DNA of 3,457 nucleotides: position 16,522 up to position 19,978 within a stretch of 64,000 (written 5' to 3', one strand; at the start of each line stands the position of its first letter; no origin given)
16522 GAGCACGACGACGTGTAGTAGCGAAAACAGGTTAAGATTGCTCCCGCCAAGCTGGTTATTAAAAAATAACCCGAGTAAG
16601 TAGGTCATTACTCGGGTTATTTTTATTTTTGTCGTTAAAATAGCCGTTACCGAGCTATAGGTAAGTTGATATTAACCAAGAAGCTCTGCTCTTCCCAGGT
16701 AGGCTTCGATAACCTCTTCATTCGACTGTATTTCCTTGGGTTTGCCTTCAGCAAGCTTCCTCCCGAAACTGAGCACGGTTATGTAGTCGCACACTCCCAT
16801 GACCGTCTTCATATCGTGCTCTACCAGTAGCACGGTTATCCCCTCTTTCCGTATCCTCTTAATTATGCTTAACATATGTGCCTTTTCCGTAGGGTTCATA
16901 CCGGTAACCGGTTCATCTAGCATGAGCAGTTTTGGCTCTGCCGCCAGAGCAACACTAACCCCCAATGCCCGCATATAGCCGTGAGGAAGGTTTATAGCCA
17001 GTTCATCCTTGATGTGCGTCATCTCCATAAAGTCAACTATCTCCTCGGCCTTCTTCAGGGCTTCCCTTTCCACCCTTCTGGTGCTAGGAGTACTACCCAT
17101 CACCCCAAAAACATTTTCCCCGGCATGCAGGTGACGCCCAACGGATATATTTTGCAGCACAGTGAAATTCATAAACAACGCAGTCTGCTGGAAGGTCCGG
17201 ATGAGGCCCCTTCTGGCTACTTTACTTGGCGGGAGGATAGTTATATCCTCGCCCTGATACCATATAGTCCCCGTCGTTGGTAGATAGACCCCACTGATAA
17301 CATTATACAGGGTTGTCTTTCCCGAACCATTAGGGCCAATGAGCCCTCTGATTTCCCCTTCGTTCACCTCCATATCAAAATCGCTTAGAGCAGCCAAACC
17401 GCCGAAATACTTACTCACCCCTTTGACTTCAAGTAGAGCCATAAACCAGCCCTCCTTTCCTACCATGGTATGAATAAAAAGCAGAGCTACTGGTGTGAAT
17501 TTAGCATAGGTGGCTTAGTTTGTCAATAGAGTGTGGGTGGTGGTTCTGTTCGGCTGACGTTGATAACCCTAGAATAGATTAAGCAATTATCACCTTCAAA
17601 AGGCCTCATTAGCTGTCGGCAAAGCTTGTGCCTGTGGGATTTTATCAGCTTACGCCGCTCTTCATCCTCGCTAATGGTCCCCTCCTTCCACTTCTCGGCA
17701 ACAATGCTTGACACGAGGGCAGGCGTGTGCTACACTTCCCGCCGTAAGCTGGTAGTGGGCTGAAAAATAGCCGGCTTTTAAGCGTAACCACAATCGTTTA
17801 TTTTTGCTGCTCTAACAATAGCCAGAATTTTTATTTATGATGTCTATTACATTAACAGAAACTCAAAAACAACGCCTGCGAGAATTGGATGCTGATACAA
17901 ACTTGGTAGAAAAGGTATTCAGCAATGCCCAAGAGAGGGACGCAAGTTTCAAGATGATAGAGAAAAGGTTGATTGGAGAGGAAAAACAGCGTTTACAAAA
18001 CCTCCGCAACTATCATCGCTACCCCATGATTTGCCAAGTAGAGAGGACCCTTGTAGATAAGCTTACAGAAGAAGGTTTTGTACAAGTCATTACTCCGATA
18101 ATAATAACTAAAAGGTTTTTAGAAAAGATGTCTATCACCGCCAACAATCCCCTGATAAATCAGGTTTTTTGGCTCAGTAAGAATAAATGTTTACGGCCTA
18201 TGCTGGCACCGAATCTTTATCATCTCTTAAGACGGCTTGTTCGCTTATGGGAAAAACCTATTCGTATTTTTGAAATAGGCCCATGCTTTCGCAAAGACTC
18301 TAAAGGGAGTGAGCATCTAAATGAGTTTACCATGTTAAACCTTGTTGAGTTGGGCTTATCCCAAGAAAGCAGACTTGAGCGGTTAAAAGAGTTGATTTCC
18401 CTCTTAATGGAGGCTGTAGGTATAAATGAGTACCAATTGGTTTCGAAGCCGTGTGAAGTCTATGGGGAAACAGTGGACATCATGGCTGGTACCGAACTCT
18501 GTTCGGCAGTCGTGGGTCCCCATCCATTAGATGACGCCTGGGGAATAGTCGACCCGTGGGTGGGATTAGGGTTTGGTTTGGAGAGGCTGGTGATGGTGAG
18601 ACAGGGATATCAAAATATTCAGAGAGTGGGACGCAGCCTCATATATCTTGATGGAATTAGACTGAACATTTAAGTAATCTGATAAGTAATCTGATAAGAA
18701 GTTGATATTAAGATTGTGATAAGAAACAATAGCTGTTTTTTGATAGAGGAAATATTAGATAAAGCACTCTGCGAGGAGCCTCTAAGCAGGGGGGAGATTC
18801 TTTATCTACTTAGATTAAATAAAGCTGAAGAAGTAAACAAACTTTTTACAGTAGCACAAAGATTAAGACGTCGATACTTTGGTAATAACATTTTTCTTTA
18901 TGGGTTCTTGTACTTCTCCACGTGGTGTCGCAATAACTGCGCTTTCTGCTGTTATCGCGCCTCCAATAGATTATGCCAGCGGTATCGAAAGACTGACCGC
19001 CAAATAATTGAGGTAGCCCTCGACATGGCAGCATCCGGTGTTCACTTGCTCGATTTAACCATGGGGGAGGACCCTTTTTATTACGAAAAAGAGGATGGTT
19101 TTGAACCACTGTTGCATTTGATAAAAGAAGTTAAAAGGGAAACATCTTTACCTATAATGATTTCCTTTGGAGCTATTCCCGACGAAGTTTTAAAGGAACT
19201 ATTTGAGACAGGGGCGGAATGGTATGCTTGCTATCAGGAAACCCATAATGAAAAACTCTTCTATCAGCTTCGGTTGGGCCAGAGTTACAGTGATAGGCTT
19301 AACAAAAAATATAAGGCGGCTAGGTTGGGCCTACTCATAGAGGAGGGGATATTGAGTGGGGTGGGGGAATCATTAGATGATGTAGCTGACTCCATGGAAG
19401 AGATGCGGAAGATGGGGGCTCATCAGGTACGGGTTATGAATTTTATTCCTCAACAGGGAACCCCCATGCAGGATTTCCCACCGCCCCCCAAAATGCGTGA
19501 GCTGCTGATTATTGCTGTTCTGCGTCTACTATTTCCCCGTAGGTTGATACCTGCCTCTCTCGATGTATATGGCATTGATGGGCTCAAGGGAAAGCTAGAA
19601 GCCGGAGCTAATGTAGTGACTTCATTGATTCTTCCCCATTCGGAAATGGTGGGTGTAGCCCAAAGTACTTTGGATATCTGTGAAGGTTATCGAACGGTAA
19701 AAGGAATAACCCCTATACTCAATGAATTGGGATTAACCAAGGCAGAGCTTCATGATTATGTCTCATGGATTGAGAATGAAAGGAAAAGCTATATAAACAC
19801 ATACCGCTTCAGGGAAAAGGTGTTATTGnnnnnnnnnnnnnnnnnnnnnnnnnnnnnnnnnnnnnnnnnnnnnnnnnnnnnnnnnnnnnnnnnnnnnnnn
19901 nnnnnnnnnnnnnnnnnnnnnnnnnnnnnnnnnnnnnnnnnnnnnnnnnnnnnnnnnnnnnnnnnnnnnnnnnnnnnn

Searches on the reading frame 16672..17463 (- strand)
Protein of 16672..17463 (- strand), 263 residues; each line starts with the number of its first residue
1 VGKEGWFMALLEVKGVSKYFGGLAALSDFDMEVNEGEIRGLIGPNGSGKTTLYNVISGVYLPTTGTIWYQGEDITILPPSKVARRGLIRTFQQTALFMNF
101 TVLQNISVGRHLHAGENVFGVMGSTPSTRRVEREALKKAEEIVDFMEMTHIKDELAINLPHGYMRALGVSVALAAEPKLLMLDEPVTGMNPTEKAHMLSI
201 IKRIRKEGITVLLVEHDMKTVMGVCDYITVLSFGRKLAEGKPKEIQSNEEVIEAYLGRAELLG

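Call 7: search_protein_families(library=pfam, proteins=[window:16672-17463:-])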
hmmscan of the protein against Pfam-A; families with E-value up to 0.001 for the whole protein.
window:16672-17463:- (263 aa): 3 families
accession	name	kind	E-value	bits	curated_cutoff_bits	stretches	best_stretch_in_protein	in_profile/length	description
PF00005.33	ABC_tran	-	1.7e-26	93.9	25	1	26-186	1-136/137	ABC transporter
PF12399.14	BCA_ABC_TP_C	-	8.3e-12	44.9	25.5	1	235-259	1-25/27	Branched-chain amino acid ATP-binding cassette transporter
PF13304.12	AAA_21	-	3.4e-07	31.1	27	0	40-57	3-20/304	AAA domain, putative AbiEii toxin, Type IV TA system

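Call 8: search_protein_families(library=ncbifam, proteins=[window:16672-17463:-])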
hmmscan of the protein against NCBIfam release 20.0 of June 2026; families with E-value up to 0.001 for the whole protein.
window:16672-17463:- (263 aa): 185 families (the best 25 are shown)
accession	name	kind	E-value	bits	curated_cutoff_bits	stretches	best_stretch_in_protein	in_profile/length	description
NF008449.1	PRK11300.1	equivalog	2.9e-75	252.8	362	1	9-258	4-254/255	high-affinity branched-chain amino acid ABC transporter ATP-binding protein LivG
TIGR03411.1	urea_trans_UrtD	equivalog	1.1e-59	202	304.1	1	10-258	2-242/242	urea ABC transporter ATP-binding protein UrtD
TIGR04406.1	LPS_export_lptB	equivalog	5.7e-46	156.7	240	1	11-258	2-235/239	LPS export ABC transporter ATP-binding protein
NF008144.0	PRK10895.1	equivalog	5.6e-42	143.9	381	1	8-258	1-237/241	LPS export ABC transporter ATP-binding protein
TIGR01188.1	drrA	subfamily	8.3e-41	140.2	312.45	1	18-247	1-213/302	daunorubicin resistance ABC transporter, ATP-binding protein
TIGR03265.1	PhnT2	equivalog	8.9e-37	127.1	457.7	1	9-248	3-225/353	putative 2-aminoethylphosphonate ABC transporter ATP-binding protein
NF007253.0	PRK09700.1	equivalog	1e-36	126.6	772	1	10-258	5-244/510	D-allose ABC transporter ATP-binding protein AlsA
TIGR00968.1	3a0106s01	subfamily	1.6e-36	126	342.75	1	12-248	2-221/237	sulfate ABC transporter ATP-binding protein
NF010069.0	PRK13549.1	equivalog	2.2e-36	125.4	699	1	9-258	4-242/513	xylose ABC transporter ATP-binding protein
NF041861.1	YtfR_transport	equivalog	3e-36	124.9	850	1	10-258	1-236/492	galactofuranose ABC transporter, ATP-binding protein YtfR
TIGR04521.1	ECF_ATPase_2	equivalog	3.9e-36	124.6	330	1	24-254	19-241/279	energy-coupling factor transporter ATPase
NF040905.2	GguA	equivalog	9.4e-36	123.2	810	1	10-258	1-240/500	multiple monosaccharide ABC transporter ATP-binding protein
NF008442.0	PRK11288.1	equivalog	6.9e-35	120.3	689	1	8-258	5-243/504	L-arabinose ABC transporter ATP-binding protein AraG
NF008030.0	PRK10762.1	equivalog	1.8e-34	119.3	745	1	9-258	3-240/501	ribose ABC transporter ATP-binding protein RbsA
TIGR03410.1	urea_trans_UrtE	equivalog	5.2e-34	117.7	285.8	1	11-248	1-222/230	urea ABC transporter ATP-binding subunit UrtE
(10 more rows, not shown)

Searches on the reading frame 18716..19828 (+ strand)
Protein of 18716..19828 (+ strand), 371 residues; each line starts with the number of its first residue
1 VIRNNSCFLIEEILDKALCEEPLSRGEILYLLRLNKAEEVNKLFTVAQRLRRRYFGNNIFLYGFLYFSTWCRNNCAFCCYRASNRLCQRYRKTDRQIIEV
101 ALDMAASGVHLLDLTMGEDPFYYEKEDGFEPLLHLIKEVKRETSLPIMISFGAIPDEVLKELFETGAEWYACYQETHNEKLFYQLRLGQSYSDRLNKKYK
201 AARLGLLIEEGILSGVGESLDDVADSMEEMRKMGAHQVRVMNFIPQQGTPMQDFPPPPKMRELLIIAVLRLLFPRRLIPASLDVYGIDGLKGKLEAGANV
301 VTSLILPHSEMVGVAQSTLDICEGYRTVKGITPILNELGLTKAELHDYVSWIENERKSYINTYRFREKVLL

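Call 7: search_protein_families(library=pfam, proteins=[window:18716-19828:+])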
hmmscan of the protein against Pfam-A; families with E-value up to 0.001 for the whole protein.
window:18716-19828:+ (371 aa): 1 family
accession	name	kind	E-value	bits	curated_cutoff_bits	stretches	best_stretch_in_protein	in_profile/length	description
PF04055.27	Radical_SAM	-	1.3e-11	45.4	29.5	1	66-228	2-164/166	Radical SAM superfamily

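Call 8: search_protein_families(library=ncbifam, proteins=[window:18716-19828:+])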
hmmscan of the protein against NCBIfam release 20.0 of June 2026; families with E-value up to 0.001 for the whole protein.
window:18716-19828:+ (371 aa): 24 families
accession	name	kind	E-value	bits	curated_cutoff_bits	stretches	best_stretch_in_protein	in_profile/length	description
TIGR03910.1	pyrrolys_PylB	equivalog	6.1e-145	482.5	348.2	1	10-352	5-347/347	methylornithine synthase PylB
TIGR03956.1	rSAM_HydE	equivalog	7.1e-38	130.7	254.6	1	16-310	4-298/340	[FeFe] hydrogenase H-cluster radical SAM maturase HydE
TIGR03957.1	rSAM_HmdB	equivalog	7.8e-30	104.2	320.9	1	25-308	3-284/317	5,10-methenyltetrahydromethanopterin hydrogenase cofactor biosynthesis protein HmdB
TIGR00433.2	bioB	equivalog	2.9e-27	95.7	225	1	24-278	4-256/307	biotin synthase BioB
TIGR03955.1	rSAM_HydG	equivalog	2.6e-21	75.6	312.15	1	7-186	31-211/470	[FeFe] hydrogenase H-cluster radical SAM maturase HydG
TIGR02351.2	thiH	equivalog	8.1e-20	71.2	380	1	15-218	27-228/364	2-iminoacetate synthase ThiH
NF005609.0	PRK07360.1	equivalog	8.4e-13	47.8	426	1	9-110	7-110/374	7,8-didemethyl-8-hydroxy-5-deazariboflavin synthase subunit CofH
TIGR03550.1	F420_cofG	equivalog_domain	2.3e-12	46.7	213.35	1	64-276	7-238/322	7,8-didemethyl-8-hydroxy-5-deazariboflavin synthase CofG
NF053743.1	LipS2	equivalog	9.6e-12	44.9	270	1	65-259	27-218/292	LipS2 family lipoyl synthase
NF004884.0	PRK06245.1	equivalog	1.2e-10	40.8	209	1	64-275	18-244/340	7,8-didemethyl-8-hydroxy-5-deazariboflavin synthase subunit CofG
NF004911.0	PRK06267.1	equivalog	2.7e-10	40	305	1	37-304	3-265/351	hypothetical protein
NF006687.0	PRK09234.1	equivalog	2.5e-09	35.8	1018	1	24-276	32-311/849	bifunctional FO biosynthesis protein CofGH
NF006308.0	PRK08508.1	equivalog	2.4e-08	33.6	377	1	68-252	14-197/279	biotin synthase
NF004580.0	PRK05926.1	equivalog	8.3e-08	31.8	583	1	10-96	15-103/370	hypothetical protein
TIGR03699.1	menaquin_MqnC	equivalog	9.9e-08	31.2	428.1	1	32-137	9-115/342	cyclic dehypoxanthinyl futalosine synthase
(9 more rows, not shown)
